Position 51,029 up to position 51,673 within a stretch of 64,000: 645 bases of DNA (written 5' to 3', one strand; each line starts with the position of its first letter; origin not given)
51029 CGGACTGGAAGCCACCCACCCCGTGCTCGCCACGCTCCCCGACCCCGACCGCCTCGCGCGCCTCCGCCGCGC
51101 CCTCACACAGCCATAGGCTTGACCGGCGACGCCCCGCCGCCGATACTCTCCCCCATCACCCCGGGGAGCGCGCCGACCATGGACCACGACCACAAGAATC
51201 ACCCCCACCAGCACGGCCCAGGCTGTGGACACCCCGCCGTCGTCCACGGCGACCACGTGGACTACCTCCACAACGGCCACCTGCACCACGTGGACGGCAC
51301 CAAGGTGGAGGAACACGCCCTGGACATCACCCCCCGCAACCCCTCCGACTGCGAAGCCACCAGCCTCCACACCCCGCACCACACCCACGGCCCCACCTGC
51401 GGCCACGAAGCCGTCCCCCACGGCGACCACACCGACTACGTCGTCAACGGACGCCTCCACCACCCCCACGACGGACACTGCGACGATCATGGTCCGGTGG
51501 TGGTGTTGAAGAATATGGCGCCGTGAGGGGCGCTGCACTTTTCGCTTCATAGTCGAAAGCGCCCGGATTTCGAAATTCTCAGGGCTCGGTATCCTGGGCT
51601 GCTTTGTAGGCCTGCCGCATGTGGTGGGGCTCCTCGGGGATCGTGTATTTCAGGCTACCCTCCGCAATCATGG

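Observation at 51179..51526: Small His/Cys-rich protein with a perfect internal duplication of a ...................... module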

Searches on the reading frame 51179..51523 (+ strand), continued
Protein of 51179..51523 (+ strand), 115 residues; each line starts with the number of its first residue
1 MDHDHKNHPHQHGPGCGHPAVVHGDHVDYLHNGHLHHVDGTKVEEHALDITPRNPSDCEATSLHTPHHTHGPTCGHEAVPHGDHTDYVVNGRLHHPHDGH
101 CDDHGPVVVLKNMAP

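Call 55: list_cluster_members(proteins=[P0147, P0152, P0162, P0174, P0221, P0223, P0243, P0256, P0170, P0254])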
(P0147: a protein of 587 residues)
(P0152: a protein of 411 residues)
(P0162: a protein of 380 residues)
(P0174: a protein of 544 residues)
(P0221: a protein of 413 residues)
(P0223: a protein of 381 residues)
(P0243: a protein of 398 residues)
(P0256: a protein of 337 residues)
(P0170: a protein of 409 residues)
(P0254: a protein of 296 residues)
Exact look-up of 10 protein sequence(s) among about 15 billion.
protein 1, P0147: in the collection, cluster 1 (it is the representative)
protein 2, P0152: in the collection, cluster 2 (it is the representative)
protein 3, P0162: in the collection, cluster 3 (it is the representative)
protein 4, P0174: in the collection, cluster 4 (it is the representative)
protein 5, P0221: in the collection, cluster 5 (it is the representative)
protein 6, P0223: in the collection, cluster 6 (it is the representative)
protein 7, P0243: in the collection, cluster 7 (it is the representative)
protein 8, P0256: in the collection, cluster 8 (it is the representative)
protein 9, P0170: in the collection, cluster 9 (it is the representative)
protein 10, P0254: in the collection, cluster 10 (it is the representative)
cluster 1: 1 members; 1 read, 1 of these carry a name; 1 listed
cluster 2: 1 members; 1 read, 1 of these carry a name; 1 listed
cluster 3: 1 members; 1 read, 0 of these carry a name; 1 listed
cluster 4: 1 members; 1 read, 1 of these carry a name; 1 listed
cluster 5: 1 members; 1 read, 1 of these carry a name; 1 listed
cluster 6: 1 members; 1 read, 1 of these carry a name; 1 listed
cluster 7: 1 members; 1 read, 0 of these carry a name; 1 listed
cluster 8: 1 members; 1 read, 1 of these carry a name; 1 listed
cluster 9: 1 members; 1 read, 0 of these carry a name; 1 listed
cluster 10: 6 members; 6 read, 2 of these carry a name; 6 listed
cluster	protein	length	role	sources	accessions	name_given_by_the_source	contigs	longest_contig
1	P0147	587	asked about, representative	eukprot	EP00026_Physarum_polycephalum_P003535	Phypoly_transcript_03548.p1 GENE.Phypoly_transcript_03548~~Phypoly_transcript_03548.p1 ...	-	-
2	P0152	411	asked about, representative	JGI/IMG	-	hypothetical protein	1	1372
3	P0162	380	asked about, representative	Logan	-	-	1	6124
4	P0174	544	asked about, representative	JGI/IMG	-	hypothetical protein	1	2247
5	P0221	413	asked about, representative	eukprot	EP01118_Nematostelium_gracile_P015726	TRINITY_DN6355_c0_g1_i1.p1 TRINITY_DN6355_c0_g1~~TRINITY_DN6355_c0_g1_i1.p1 ORF ...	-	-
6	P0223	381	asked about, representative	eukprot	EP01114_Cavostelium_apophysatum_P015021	TRINITY_DN4013_c0_g1_i1.p1 TRINITY_DN4013_c0_g1~~TRINITY_DN4013_c0_g1_i1.p1 ORF ...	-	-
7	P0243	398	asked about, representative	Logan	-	-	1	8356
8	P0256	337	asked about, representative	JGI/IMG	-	hypothetical protein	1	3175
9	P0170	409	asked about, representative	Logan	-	-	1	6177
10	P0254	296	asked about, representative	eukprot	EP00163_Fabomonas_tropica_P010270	TRINITY_DN2036_c0_g1_i1.p2 TRINITY_DN2036_c0_g1~~TRINITY_DN2036_c0_g1_i1.p2 ORF ...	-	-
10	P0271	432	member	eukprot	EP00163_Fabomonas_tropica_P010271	TRINITY_DN2036_c0_g1_i2.p1 TRINITY_DN2036_c0_g1~~TRINITY_DN2036_c0_g1_i2.p1 ORF ...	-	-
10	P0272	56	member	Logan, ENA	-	-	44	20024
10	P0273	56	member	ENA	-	-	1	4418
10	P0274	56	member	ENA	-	-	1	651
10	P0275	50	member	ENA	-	-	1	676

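Call 58: search_protein_families(library=pfam, alignment_id=A3, max_evalue=0.00001)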
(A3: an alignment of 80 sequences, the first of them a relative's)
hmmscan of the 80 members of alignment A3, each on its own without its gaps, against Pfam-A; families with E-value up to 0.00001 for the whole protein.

A. member 1, L001:7214-7969:+ (252 aa): 2 families
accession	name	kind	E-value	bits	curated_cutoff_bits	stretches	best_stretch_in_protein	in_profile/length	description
PF00588.24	SpoU_methylase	-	2.2e-30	106.1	29.7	1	105-243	2-142/142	SpoU rRNA Methylase family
PF22435.1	MRM3-like_sub_bind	-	2.8e-09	37.7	27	1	8-87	3-83/84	MRM3-like substrate binding domain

B. families by the number of members that match (of 80 scanned): 110 families (the first 25 are shown)
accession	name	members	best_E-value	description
PF02535.28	Zip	6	1.1e-24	ZIP Zinc transporter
PF00107.32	ADH_zinc_N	3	4.2e-33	Zinc-binding dehydrogenase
PF00588.24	SpoU_methylase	3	1.8e-32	SpoU rRNA Methylase family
PF08240.17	ADH_N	3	4.8e-32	Alcohol dehydrogenase GroES-like domain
PF22435.1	MRM3-like_sub_bind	3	1.1e-09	MRM3-like substrate binding domain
PF01370.27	Epimerase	2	2.2e-64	NAD dependent epimerase/dehydratase family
PF02492.25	cobW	2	8.1e-63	CobW/HypB/UreG, nucleotide-binding domain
PF02826.25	2-Hacid_dh_C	2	1.9e-47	D-isomer specific 2-hydroxyacid dehydrogenase, NAD binding domain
PF00106.31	adh_short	2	9e-37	short chain dehydrogenase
PF00593.30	TonB_dep_Rec_b-barrel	2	9.2e-35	TonB dependent receptor-like, beta-barrel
PF07683.19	CobW_C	2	3.3e-24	Cobalamin synthesis protein cobW C-terminal domain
PF02824.27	TGS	2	5.9e-19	TGS domain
PF13602.12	ADH_zinc_N_2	2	2.3e-07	Zinc-binding dehydrogenase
PF02867.20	Ribonuc_red_lgC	1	3.9e-194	Ribonucleotide reductase, barrel domain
PF00154.27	RecA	1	3.9e-133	recA bacterial DNA recombination protein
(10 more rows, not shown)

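Call 59: search_protein_families(library=pfam, alignment_id=A4, max_evalue=0.00001)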
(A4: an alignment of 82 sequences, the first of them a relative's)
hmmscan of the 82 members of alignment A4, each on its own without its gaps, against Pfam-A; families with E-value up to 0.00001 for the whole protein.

A. member 1, L001:8371-8817:- (149 aa): 2 families
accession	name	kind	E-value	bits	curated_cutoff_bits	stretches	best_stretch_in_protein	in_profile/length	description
PF13279.12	4HBT_2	-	2.3e-15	57.5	25.5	1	14-132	1-120/122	Thioesterase-like superfamily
PF01643.23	Acyl-ACP_TE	-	7e-13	48.9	23.7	1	16-133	12-130/131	Acyl-ACP thioesterase N-terminal domain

B. families by the number of members that match (of 82 scanned): 127 families (the first 25 are shown)
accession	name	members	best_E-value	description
PF01475.25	FUR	6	1.1e-12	Ferric uptake regulator family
PF08856.16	DUF1826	4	5.2e-58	Protein of unknown function (DUF1826)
PF00593.30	TonB_dep_Rec_b-barrel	3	7e-47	TonB dependent receptor-like, beta-barrel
PF07715.20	Plug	3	2.6e-21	TonB-dependent Receptor Plug Domain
PF13738.12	Pyr_redox_3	2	2e-95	Pyridine nucleotide-disulphide oxidoreductase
PF03486.20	HI0933_like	2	4.5e-83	HI0933-like protein Rossmann domain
PF01266.30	DAO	2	8.5e-56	FAD dependent oxidoreductase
PF00873.25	ACR_tran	1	6.4e-263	AcrB/AcrD/AcrF family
PF01964.24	ThiC_Rad_SAM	1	2.4e-185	Radical SAM ThiC family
PF03069.20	FmdA_AmdA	1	2.1e-179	Acetamidase/Formamidase family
PF06751.17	EutB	1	3.6e-138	Ethanolamine ammonia lyase large subunit (EutB)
PF02696.19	SelO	1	4.2e-109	Protein adenylyltransferase SelO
PF00908.23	dTDP_sugar_isom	1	3.9e-71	dTDP-4-dehydrorhamnose 3,5-epimerase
PF13660.11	DUF4147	1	3.1e-67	Domain of unknown function (DUF4147)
PF02492.25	cobW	1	2.3e-62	CobW/HypB/UreG, nucleotide-binding domain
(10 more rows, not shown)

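Call 62: search_protein_families(library=ncbifam, proteins=[L030:6562-6990:+, L042:8056-9258:+, L032:4452-5474:-, L030:2632-3363:+, L075:3580-4221:-, L033:6687-7349:+, P0170], max_evalue=0.00001)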
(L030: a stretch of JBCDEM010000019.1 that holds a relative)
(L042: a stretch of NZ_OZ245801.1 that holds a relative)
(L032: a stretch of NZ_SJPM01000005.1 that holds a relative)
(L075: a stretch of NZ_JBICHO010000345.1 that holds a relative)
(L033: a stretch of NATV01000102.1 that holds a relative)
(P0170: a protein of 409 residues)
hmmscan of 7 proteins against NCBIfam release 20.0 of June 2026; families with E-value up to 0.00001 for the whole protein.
L030:6562-6990:+ (143 aa): 3 families
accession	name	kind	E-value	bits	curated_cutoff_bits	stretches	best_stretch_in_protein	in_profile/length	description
NF052545.1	TransRegPerRClab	equivalog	2.7e-10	40.4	180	1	10-143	3-135/138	transcriptional regulator PerR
NF051892.1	TransRegFurBacil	equivalog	2.1e-09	37.6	220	1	9-122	6-120/149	ferric iron uptake transcriptional regulator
NF006999.0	PRK09462.1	equivalog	1.7e-07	31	146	1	13-116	6-107/148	ferric iron uptake transcriptional regulator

L042:8056-9258:+ (401 aa): 6 families
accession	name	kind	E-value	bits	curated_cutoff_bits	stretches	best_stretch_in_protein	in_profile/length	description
NF038288.1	chaper_GTP_ZigA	equivalog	5.5e-197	654.4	600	1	4-393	1-390/390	zinc metallochaperone GTPase ZigA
NF047431.1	hiber_recruit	equivalog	3.2e-58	197.6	375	1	3-396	1-394/402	ribosome hibernation factor-recruiting GTPase MRF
TIGR02475.1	CobW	equivalog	6.4e-45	153.5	332.1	1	2-241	2-240/342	cobalamin biosynthesis protein CobW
NF008578.0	PRK11537.1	equivalog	6.6e-33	114.3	361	1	1-232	1-205/318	GTPase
NF041053.1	CobW_rel_Se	equivalog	5.7e-12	45.7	180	1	7-141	4-128/195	CobW-related selenoprotein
TIGR00073.1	hypB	equivalog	4.2e-07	29.7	121.2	0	11-102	37-120/217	hydrogenase nickel incorporation protein HypB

L032:4452-5474:- (340 aa): 2 families
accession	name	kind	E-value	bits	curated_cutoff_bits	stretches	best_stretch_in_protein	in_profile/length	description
NF003243.0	PRK04201.1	equivalog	1e-11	44.6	252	1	32-302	13-256/266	zinc transporter ZupT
TIGR00820.1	zip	subfamily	2.5e-07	30.1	231.15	1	63-306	61-313/324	ZIP zinc/iron transport family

L030:2632-3363:+ (244 aa): 1 family
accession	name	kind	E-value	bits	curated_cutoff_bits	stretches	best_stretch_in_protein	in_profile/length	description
NF007454.0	PRK10019.1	subfamily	5.5e-08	32.3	195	1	19-125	20-120/283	nickel/cobalt efflux transporter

L075:3580-4221:- (213 aa): 0 families

L033:6687-7349:+ (221 aa): 0 families

P0170 (409 aa): 4 families
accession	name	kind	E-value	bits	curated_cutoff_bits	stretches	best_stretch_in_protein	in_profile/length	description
NF040871.1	AztB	equivalog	7.7e-24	84.8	280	1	18-265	11-250/254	zinc ABC transporter permease AztB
TIGR03770.1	anch_rpt_perm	equivalog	6e-15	55.7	296.8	1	27-280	26-270/270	anchored repeat-type ABC transporter permease subunit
NF007089.0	PRK09543.1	equivalog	1.2e-10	41.4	284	1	23-278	10-256/261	zinc ABC transporter permease subunit ZnuB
NF040927.1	ABC_perm_SloB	subfamily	5.8e-08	32.8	460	1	23-281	17-265/271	metal ABC transporter permease subunit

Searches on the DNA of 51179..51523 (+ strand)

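Call 72: search_dna_similar(query=L006:7600-8500:+, collection=ecoli_genomes, mode=distant, max_rows=10)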
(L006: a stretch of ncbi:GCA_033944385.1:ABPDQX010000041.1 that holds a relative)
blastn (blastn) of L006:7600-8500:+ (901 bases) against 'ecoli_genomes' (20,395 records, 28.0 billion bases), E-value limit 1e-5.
No match.
